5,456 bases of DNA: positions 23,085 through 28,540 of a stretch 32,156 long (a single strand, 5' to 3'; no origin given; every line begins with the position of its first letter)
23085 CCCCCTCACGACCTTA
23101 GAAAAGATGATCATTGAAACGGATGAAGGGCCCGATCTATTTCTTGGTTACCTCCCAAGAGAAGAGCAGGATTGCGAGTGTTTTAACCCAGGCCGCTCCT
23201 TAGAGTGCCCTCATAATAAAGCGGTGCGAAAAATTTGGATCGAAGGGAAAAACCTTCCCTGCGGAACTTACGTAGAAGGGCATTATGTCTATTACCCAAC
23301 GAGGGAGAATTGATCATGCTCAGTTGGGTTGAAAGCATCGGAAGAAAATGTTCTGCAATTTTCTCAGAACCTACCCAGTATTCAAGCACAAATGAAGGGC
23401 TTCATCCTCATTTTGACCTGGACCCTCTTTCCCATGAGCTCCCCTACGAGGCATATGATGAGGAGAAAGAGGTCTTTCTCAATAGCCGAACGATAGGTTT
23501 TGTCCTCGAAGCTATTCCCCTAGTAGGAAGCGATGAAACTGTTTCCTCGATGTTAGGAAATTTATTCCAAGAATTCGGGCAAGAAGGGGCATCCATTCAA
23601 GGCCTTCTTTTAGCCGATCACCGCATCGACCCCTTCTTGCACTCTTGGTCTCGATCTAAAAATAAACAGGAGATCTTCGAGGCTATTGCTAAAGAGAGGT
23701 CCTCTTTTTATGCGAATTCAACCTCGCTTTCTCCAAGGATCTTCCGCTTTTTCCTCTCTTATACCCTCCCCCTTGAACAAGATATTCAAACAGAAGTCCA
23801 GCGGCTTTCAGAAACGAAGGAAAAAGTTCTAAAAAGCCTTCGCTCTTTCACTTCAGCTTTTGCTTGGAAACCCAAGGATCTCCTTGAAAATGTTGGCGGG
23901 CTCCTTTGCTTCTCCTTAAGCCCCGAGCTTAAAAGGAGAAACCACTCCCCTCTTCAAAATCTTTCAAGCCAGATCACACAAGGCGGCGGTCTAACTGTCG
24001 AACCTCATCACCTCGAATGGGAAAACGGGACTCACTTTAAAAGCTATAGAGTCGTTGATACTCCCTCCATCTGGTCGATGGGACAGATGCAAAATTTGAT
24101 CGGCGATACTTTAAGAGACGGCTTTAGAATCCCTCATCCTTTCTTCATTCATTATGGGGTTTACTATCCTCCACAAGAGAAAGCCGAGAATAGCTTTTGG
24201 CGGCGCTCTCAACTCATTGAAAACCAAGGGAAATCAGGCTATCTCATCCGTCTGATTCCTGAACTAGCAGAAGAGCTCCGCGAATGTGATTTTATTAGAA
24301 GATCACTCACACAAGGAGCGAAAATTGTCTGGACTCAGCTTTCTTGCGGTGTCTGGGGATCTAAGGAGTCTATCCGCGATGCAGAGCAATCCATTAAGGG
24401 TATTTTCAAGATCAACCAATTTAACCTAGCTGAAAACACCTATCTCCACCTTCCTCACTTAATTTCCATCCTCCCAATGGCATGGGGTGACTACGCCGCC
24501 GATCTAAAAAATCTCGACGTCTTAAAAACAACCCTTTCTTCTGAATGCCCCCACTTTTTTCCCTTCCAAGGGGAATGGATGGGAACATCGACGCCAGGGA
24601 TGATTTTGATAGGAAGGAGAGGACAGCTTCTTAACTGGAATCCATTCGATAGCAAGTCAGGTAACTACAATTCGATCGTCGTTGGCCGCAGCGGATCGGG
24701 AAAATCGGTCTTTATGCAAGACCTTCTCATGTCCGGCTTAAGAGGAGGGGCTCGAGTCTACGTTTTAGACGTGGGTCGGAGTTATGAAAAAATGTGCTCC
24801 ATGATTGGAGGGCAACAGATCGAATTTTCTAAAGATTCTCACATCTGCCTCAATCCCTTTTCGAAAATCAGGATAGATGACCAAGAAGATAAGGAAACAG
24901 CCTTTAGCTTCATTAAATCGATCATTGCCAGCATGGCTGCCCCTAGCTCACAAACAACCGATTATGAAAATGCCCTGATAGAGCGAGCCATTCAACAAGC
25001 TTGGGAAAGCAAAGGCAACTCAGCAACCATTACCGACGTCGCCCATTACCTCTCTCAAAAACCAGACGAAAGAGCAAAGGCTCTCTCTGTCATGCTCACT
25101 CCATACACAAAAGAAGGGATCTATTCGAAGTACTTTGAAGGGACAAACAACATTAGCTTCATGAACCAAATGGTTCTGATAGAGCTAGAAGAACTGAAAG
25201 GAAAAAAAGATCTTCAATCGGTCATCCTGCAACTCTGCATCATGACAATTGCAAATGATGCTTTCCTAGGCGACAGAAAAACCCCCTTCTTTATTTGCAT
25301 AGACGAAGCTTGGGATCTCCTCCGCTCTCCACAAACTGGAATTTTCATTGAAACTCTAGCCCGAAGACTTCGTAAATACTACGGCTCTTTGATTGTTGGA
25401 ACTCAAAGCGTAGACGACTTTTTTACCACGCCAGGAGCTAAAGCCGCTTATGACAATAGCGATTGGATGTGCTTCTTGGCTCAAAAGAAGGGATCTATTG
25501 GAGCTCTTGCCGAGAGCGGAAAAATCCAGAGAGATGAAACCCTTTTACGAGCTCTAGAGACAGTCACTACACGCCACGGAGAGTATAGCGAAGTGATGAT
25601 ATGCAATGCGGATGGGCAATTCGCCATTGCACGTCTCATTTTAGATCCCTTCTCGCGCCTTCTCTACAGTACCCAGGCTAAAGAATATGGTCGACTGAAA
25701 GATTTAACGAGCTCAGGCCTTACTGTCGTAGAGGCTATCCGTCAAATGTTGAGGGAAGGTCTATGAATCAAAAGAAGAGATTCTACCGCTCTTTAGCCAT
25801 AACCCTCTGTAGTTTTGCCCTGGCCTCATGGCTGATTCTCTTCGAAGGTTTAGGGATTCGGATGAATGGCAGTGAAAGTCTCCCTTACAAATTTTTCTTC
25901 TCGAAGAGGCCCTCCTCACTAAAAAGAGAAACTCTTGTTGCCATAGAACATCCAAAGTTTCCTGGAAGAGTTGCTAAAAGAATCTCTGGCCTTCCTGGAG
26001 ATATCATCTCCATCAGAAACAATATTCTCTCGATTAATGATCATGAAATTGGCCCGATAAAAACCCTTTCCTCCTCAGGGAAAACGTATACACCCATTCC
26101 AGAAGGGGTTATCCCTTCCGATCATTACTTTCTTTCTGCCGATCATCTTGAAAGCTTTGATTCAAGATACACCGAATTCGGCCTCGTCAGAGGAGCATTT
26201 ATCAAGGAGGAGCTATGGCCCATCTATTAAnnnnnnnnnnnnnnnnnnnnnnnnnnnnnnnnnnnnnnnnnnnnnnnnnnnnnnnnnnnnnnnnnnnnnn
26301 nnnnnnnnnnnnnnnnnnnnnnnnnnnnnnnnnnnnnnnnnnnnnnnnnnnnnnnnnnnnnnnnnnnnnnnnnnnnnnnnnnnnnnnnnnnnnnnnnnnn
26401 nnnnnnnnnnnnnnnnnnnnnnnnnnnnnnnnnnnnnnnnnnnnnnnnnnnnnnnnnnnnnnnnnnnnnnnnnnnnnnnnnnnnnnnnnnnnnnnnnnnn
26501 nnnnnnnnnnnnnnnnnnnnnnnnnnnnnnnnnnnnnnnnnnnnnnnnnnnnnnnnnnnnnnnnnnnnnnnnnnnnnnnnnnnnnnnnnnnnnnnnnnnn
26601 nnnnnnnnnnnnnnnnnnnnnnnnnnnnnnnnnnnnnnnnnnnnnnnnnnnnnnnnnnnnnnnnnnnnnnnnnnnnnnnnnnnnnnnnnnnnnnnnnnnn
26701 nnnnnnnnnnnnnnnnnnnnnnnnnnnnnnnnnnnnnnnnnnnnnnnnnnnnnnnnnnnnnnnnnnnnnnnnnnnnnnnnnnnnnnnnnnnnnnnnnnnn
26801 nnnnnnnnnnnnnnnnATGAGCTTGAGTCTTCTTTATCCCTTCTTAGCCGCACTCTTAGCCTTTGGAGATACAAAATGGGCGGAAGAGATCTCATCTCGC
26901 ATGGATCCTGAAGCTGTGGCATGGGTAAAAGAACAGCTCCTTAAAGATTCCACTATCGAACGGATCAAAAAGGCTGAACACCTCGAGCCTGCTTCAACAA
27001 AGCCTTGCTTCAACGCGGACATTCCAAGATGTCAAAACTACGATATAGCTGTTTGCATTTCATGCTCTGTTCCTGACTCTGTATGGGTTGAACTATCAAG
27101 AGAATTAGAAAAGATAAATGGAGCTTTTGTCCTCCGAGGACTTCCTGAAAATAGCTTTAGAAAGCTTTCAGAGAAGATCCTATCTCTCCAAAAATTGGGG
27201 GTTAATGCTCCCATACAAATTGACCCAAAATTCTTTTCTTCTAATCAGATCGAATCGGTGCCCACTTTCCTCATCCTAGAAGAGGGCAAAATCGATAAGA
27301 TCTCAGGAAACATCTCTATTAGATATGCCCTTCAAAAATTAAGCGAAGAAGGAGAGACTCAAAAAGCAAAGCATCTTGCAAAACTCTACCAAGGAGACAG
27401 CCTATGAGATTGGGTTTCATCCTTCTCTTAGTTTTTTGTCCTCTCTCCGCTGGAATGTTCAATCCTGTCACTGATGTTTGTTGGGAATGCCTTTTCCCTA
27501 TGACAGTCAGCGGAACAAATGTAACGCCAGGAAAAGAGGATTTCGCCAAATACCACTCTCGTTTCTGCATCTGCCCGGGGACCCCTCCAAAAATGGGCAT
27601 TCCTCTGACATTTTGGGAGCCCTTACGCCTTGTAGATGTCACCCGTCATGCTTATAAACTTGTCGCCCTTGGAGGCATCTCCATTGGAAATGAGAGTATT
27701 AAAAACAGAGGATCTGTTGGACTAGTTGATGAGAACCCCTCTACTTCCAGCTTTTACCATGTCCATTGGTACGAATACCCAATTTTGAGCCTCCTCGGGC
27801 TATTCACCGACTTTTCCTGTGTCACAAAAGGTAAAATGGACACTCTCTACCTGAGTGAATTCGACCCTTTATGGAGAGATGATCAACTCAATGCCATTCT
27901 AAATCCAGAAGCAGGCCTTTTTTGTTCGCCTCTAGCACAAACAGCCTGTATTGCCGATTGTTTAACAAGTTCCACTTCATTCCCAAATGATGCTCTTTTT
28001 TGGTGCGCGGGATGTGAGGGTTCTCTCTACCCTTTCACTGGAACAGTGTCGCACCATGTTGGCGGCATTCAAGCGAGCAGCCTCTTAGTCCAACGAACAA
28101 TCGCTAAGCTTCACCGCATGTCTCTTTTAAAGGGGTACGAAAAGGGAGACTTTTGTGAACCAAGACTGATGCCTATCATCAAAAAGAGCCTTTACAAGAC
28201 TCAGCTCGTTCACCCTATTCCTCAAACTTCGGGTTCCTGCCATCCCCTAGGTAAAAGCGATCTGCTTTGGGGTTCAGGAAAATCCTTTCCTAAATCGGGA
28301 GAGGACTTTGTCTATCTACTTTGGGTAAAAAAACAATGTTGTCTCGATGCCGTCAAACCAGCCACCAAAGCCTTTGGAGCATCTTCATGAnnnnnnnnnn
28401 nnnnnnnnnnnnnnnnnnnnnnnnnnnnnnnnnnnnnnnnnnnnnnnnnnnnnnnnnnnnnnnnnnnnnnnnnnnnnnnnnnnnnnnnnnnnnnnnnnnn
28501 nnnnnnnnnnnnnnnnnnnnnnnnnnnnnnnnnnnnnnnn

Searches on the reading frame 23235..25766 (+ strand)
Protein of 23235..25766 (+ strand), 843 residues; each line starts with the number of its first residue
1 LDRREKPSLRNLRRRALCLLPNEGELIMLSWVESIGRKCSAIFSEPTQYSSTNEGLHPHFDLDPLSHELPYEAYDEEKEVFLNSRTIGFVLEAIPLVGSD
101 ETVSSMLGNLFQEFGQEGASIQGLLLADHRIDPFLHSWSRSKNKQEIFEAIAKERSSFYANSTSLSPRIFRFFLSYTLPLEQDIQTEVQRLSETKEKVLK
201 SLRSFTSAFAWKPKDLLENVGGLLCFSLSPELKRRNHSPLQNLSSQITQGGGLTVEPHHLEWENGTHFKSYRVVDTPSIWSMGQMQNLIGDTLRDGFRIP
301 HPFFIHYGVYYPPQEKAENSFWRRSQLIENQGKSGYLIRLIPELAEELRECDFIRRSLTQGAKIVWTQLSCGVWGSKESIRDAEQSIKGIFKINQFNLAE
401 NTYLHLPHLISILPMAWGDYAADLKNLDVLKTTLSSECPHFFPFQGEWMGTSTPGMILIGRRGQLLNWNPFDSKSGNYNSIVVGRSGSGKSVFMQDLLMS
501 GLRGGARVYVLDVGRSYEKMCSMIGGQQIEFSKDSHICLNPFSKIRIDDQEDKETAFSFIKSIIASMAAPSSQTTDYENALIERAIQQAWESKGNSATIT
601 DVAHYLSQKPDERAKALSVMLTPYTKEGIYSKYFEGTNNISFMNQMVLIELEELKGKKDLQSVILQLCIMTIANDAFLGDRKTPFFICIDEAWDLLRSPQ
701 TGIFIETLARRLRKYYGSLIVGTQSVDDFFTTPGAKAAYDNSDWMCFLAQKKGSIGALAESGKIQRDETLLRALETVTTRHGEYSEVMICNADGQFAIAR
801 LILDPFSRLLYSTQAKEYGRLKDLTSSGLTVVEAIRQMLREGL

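Call 23: search_protein_families(library=pfam, proteins=[window:23235-25766:+], max_evalue=0.01)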
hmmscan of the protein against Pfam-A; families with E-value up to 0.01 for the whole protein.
window:23235-25766:+ (843 aa): 7 families
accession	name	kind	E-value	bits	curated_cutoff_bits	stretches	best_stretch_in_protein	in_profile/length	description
PF11130.14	TraC_F_IV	-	1.2e-70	238.9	28.1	1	65-417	1-375/375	TraC protein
PF19044.6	P-loop_TraG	-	4.4e-36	124.8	25.8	1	476-840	28-411/413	TraG P-loop domain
PF12846.13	AAA_10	-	8.8e-16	58.3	27.5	1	474-729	18-286/362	AAA-like domain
PF13401.12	AAA_22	-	0.00032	21.5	27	1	477-613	5-100/130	AAA domain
PF01580.24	FtsK_SpoIIIE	-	0.0011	18.9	24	1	471-500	33-62/221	FtsK/SpoIIIE family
PF13555.12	AAA_29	-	0.002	18.2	27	1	462-494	3-39/61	P-loop containing region of AAA domain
PF01935.23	DUF87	-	0.006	17.1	23.2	0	482-606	28-140/220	Helicase HerA, central domain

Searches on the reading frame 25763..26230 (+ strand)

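Call 23: search_protein_families(library=pfam, proteins=[window:25763-26230:+], max_evalue=0.01)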
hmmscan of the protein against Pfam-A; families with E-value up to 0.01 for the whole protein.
window:25763-26230:+ (155 aa): 1 family
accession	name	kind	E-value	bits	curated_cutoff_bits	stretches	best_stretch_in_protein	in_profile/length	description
PF10502.14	Peptidase_S26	-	2e-14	54.4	22.9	1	12-143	8-155/168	Signal peptidase, peptidase S26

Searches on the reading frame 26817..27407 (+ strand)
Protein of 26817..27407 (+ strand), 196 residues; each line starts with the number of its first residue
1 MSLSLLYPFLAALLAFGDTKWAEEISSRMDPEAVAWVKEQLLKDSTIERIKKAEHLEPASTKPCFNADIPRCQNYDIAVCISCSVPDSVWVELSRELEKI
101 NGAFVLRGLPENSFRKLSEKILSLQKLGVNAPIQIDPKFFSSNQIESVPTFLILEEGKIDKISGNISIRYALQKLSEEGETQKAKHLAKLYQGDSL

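Call 23: search_protein_families(library=pfam, proteins=[window:26817-27407:+], max_evalue=0.01)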
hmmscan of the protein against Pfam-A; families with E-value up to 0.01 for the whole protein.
window:26817-27407:+ (196 aa): 1 family
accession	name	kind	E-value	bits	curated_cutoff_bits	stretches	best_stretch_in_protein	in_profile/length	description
PF09673.15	TrbC_Ftype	-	6.1e-15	55.6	24.2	1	81-174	3-110/111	Type-F conjugative transfer system pilin assembly protein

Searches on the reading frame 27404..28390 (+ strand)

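Call 23: search_protein_families(library=pfam, proteins=[window:27404-28390:+], max_evalue=0.01)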
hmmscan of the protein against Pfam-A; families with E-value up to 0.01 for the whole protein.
window:27404-28390:+ (328 aa): 1 family
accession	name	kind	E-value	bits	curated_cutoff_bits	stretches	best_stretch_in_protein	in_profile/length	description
PF06834.16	TraU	-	2.6e-107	359.2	26.5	1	17-314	2-305/306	TraU protein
